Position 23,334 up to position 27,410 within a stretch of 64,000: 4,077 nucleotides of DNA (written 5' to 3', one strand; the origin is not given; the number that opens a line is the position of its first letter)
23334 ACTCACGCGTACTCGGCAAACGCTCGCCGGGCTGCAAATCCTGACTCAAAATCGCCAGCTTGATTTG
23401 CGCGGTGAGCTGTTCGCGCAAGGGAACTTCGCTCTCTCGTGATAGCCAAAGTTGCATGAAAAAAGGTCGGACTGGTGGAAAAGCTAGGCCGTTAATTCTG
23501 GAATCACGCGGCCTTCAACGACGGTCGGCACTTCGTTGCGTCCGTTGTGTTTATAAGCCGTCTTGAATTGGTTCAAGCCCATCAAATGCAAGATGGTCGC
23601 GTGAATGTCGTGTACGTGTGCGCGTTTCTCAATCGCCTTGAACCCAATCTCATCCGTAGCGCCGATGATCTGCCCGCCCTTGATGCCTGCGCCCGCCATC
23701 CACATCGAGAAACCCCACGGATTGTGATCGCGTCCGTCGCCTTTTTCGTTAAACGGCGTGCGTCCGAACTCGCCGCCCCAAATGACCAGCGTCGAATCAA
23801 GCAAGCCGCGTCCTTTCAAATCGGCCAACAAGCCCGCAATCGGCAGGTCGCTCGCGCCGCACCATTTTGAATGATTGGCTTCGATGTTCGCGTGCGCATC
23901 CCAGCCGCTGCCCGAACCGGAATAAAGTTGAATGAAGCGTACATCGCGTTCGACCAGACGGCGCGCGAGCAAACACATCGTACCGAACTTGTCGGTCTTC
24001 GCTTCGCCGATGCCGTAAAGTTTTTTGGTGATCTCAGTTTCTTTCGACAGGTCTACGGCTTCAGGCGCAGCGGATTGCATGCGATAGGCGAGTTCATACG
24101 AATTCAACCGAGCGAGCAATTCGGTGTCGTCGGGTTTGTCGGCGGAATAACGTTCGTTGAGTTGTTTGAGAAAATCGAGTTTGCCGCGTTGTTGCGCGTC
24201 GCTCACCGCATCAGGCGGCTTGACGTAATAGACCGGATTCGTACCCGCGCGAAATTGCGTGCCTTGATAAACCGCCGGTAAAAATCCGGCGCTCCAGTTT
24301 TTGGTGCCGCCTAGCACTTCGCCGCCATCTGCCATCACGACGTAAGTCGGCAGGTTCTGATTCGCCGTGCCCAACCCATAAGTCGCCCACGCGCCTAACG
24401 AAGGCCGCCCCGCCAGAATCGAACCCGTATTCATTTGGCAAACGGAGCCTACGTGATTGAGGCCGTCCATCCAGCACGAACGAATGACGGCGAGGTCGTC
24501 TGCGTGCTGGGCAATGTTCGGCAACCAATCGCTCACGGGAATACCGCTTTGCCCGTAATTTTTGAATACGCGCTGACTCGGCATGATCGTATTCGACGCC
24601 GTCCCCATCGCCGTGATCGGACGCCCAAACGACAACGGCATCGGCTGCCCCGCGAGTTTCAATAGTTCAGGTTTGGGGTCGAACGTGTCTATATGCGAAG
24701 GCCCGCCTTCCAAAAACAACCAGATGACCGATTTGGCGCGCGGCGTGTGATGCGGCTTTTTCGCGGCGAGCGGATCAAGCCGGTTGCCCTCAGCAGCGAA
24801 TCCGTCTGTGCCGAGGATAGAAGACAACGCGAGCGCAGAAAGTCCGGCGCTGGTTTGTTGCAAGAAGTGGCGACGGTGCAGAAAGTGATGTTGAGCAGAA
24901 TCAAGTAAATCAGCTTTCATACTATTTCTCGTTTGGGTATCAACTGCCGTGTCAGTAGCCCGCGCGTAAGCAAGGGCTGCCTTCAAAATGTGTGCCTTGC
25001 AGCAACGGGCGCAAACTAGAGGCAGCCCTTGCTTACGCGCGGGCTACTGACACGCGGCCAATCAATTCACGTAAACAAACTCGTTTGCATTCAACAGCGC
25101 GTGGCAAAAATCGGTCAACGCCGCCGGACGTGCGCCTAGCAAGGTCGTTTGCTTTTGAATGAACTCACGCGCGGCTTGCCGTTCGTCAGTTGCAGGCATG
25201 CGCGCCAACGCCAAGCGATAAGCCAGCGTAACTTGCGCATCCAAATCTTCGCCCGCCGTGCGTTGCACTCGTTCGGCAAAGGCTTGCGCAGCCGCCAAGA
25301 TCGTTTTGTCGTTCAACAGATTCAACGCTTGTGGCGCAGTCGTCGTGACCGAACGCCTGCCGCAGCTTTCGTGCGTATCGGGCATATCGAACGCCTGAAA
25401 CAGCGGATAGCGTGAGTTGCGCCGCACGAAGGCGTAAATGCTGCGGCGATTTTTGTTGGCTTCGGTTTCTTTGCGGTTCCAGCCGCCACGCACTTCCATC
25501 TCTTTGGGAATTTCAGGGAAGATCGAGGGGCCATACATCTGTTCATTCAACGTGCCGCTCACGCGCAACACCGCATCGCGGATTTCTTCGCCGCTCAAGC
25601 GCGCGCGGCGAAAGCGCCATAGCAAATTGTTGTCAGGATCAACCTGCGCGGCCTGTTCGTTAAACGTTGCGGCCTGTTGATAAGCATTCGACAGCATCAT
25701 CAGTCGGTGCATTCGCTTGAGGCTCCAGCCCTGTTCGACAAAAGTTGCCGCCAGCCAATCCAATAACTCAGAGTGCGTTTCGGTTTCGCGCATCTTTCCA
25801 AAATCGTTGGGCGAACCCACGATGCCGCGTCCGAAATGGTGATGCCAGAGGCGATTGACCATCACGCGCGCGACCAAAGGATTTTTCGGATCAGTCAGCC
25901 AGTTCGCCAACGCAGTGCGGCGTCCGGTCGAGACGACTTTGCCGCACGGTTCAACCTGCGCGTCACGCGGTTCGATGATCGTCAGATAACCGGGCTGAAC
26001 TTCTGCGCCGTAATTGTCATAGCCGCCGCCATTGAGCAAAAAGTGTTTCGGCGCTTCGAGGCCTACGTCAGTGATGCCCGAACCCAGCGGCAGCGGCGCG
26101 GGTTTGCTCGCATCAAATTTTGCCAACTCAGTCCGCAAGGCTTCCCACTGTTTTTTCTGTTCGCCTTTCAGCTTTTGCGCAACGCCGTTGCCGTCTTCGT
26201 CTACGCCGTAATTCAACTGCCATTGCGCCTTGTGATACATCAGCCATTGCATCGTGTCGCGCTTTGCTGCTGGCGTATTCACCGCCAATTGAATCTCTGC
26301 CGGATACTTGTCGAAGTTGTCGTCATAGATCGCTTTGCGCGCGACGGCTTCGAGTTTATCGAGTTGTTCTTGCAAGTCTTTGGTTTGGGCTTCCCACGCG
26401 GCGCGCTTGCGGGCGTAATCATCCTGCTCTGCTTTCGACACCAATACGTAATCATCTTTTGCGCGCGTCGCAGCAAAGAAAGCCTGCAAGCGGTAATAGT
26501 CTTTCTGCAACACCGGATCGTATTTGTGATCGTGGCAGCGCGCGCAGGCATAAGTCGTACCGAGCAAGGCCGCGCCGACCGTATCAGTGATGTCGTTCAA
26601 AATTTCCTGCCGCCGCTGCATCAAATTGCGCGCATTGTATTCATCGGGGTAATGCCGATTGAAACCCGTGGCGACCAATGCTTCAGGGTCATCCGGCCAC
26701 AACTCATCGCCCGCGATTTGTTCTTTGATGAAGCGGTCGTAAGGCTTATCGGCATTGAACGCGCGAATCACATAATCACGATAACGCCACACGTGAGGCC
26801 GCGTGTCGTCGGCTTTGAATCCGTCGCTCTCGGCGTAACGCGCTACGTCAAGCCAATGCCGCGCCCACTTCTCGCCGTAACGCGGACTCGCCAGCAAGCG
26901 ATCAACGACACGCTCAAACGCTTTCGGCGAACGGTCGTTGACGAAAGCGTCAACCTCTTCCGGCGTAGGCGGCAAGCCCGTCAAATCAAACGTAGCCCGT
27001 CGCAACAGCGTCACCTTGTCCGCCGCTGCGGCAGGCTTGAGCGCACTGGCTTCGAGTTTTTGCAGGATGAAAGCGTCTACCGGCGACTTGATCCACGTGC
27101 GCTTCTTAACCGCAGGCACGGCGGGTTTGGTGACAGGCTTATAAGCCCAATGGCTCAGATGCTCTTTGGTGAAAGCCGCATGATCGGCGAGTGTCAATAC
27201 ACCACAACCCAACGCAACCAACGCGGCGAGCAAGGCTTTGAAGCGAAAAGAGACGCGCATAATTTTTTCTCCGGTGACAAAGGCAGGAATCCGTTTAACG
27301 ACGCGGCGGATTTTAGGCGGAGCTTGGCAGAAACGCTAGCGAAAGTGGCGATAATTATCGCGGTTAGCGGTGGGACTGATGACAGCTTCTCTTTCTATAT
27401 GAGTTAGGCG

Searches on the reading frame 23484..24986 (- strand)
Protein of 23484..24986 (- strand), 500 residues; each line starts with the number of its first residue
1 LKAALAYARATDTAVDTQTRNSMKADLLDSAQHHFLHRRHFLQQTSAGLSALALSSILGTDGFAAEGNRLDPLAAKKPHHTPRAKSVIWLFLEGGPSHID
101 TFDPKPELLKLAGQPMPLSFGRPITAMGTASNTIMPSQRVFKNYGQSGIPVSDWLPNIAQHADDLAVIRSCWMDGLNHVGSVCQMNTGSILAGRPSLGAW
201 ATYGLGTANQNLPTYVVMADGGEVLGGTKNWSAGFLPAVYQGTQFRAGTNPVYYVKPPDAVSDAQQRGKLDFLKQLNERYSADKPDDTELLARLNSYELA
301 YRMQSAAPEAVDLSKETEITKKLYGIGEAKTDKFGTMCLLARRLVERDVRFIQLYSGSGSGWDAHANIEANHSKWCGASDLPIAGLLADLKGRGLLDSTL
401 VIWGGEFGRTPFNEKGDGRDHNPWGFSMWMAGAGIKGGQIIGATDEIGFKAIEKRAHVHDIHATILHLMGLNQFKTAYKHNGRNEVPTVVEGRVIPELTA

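Call 76: search_protein_families(library=pfam, proteins=[window:23484-24986:-], max_evalue=0.00001)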
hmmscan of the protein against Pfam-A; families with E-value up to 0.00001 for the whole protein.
window:23484-24986:- (500 aa): 1 family
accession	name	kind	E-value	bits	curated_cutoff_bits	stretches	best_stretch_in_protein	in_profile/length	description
PF07394.17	DUF1501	-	1.6e-148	495.5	27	1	84-498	1-389/390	Protein of unknown function (DUF1501)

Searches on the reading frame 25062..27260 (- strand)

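Call 76: search_protein_families(library=pfam, proteins=[window:25062-27260:-], max_evalue=0.00001)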
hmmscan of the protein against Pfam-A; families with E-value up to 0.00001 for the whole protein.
window:25062-27260:- (732 aa): 2 families
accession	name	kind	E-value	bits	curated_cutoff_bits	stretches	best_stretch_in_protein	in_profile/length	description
PF07587.16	PSD1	-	2.4e-93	312.5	28.5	1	447-700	1-243/244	Protein of unknown function (DUF1553)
PF07583.16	PSCyt2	-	4.1e-88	295.2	29.8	1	60-266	1-208/209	Protein of unknown function (DUF1549)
